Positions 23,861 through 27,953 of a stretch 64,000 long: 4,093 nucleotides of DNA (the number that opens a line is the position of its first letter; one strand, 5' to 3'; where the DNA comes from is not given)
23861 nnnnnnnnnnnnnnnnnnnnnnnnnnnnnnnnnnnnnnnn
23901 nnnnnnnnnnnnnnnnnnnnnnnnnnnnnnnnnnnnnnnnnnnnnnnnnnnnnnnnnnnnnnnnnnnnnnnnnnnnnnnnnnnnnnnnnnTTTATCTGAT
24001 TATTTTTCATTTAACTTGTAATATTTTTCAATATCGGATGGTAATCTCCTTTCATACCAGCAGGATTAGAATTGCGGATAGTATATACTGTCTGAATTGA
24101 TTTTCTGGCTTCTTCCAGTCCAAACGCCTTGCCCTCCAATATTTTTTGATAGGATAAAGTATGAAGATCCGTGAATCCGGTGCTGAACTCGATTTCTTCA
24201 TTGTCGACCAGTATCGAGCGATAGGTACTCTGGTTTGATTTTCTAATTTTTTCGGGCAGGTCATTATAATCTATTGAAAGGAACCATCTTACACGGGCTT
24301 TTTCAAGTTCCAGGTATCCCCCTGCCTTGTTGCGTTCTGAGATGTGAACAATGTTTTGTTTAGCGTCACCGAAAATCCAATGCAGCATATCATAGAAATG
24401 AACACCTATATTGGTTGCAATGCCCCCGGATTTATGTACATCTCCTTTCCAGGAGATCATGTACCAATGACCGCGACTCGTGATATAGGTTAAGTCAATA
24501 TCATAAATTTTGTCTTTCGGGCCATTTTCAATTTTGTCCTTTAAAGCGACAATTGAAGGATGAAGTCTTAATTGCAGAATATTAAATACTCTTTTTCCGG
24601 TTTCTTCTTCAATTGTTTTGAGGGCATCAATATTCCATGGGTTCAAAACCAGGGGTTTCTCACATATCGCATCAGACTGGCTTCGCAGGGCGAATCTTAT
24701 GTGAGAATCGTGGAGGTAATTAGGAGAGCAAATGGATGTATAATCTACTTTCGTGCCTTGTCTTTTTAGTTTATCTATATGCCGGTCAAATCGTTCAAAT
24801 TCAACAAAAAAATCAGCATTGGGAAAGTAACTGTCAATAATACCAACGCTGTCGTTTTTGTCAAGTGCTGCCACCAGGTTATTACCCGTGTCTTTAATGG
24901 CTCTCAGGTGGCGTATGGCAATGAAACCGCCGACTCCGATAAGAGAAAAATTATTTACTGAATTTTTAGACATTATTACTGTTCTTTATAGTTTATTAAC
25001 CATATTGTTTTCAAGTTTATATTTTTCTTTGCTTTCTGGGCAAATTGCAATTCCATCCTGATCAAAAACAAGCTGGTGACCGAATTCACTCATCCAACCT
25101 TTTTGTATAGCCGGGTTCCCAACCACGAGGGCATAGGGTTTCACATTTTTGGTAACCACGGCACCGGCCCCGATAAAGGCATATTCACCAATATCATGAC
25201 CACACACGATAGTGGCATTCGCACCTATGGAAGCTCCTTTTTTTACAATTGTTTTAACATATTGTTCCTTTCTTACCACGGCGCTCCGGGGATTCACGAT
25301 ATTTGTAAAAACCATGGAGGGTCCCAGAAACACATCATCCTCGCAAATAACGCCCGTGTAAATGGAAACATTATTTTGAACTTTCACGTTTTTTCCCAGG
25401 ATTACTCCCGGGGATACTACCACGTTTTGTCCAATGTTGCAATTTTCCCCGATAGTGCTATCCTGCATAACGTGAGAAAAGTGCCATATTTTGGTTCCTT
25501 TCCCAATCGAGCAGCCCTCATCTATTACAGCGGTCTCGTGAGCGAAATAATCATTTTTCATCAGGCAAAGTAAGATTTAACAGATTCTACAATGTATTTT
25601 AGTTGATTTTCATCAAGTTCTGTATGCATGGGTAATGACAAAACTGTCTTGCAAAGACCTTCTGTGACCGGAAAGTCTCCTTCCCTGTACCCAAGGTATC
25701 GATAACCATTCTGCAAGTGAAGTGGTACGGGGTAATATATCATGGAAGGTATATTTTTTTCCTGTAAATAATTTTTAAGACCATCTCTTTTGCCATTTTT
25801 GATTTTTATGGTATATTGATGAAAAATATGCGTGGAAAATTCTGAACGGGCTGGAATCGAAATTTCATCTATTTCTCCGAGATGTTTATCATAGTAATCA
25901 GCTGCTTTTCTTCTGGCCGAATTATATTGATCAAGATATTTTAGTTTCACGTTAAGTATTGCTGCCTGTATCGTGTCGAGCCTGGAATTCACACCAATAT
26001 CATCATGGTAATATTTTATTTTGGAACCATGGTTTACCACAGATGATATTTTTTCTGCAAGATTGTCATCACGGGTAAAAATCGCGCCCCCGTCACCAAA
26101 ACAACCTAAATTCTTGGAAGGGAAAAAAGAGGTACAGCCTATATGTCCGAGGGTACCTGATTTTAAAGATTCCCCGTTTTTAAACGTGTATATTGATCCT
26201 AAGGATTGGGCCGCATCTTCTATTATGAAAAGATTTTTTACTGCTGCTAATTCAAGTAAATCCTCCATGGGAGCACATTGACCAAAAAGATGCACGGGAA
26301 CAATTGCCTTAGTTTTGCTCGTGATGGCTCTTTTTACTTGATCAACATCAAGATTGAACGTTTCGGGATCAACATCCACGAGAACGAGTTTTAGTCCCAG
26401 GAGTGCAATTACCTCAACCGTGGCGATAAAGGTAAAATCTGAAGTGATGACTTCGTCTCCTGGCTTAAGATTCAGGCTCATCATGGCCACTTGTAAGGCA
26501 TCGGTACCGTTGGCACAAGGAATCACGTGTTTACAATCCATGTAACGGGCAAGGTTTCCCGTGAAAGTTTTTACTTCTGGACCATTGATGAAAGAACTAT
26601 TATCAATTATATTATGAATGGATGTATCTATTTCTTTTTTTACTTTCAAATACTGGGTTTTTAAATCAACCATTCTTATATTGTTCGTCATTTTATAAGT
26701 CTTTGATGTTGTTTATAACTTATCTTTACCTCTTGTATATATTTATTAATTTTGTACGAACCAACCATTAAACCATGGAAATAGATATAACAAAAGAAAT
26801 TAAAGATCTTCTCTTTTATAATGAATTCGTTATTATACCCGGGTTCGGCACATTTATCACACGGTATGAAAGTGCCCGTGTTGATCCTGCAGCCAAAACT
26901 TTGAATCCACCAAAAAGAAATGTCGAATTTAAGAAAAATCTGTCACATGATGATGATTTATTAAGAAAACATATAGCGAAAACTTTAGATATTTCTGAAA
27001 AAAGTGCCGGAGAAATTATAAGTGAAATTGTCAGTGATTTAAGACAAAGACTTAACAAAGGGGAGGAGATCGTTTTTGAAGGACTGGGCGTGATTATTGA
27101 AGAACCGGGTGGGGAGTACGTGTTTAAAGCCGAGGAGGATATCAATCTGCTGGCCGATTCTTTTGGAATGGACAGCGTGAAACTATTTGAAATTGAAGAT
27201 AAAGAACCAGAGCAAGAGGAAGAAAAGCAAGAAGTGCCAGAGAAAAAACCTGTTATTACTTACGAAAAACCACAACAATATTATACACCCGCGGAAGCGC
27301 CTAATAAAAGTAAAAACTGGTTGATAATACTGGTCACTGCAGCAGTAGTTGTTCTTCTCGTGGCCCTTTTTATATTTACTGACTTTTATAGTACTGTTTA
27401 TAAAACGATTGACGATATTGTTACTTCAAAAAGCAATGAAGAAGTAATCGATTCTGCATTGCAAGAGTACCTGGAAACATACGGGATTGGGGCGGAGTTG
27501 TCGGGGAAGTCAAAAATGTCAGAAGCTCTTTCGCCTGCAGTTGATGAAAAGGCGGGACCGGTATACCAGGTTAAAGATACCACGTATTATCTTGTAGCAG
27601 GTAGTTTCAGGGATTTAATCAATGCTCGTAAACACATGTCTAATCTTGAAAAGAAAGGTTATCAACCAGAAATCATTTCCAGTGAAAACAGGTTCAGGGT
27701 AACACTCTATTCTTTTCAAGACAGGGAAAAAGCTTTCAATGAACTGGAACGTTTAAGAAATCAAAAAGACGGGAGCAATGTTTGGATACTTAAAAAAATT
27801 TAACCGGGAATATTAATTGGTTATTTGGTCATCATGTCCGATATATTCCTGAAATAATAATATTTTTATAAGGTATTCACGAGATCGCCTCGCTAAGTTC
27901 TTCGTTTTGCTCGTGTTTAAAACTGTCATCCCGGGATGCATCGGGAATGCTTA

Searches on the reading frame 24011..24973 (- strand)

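Call 30: search_protein_families(library=pfam, proteins=[window:24011-24973:-], max_evalue=0.00001)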
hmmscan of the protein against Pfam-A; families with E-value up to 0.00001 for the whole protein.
window:24011-24973:- (320 aa): 3 families
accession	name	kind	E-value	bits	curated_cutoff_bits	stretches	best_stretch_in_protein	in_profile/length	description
PF01408.29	GFO_IDH_MocA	-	9.3e-17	62.3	24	1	8-130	2-117/120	Oxidoreductase family, NAD-binding Rossmann fold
PF02894.22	GFO_IDH_MocA_C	-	5.4e-15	56.2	22.9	1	145-221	1-89/218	Oxidoreductase family, C-terminal alpha/beta domain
PF22725.1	GFO_IDH_MocA_C3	-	1.6e-06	28.6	27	1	143-211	3-72/124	GFO/IDH/MocA C-terminal domain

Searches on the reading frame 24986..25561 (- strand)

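Call 30: search_protein_families(library=pfam, proteins=[window:24986-25561:-], max_evalue=0.00001)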
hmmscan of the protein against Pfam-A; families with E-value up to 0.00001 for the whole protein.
window:24986-25561:- (191 aa): 3 families
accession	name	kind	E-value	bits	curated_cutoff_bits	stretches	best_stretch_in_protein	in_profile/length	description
PF00132.30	Hexapep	-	7.9e-20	70.1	27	1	16-50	1-35/36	Bacterial transferase hexapeptide (six repeats)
PF14602.12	Hexapep_2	-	7.2e-13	48.5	27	1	36-68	3-33/34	Hexapeptide repeat of succinyl-transferase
PF25084.1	LbH_EIF2B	-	5.5e-12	46.1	54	1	4-75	9-78/105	EIF2B subunit epsilon LbH domain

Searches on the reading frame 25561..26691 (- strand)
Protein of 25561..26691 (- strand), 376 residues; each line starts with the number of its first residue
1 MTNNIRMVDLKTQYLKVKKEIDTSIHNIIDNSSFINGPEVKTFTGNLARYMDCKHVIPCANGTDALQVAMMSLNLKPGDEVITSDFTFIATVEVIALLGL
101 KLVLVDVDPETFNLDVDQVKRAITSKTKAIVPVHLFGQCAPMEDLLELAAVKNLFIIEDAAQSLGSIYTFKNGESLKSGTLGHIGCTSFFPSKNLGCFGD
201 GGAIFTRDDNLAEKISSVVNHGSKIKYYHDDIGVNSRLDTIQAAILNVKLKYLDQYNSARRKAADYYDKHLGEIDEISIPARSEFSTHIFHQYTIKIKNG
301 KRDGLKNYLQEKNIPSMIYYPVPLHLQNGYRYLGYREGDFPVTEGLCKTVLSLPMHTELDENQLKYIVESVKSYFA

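Call 30: search_protein_families(library=pfam, proteins=[window:25561-26691:-], max_evalue=0.00001)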
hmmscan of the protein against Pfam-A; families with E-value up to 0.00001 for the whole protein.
window:25561-26691:- (376 aa): 4 families
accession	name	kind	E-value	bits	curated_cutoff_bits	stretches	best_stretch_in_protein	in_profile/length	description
PF01041.23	DegT_DnrJ_EryC1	-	7.4e-111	371.3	19.8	1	18-371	4-359/360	DegT/DnrJ/EryC1/StrS aminotransferase family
PF00155.27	Aminotran_1_2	-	5.9e-10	39.3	19.7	1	40-274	44-293/361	Aminotransferase class I and II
PF00266.25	Aminotran_5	-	8.9e-09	35.2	21.5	1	54-167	62-183/371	Aminotransferase class-V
PF01212.27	Beta_elim_lyase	-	4.7e-06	26.6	27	1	36-129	30-131/288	Beta-eliminating lyase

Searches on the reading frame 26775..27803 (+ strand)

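Call 30: search_protein_families(library=pfam, proteins=[window:26775-27803:+], max_evalue=0.00001)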
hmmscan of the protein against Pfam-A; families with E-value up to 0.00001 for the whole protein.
window:26775-27803:+ (342 aa): 4 families
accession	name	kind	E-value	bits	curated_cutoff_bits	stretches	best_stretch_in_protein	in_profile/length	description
PF18174.6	HU-CCDC81_bac_1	-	8.8e-16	58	26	1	4-60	3-59/59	CCDC81-like prokaryotic HU domain 1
PF18175.6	HU-CCDC81_bac_2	-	2.5e-15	56.6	35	1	62-130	2-70/70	CCDC81-like prokaryotic HU domain 2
PF05036.18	SPOR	-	1.8e-09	38.2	21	1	268-339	2-75/76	SPOR domain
PF00216.26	Bac_DNA_binding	-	9e-08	32.7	22.4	0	63-107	6-50/90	Bacterial DNA-binding protein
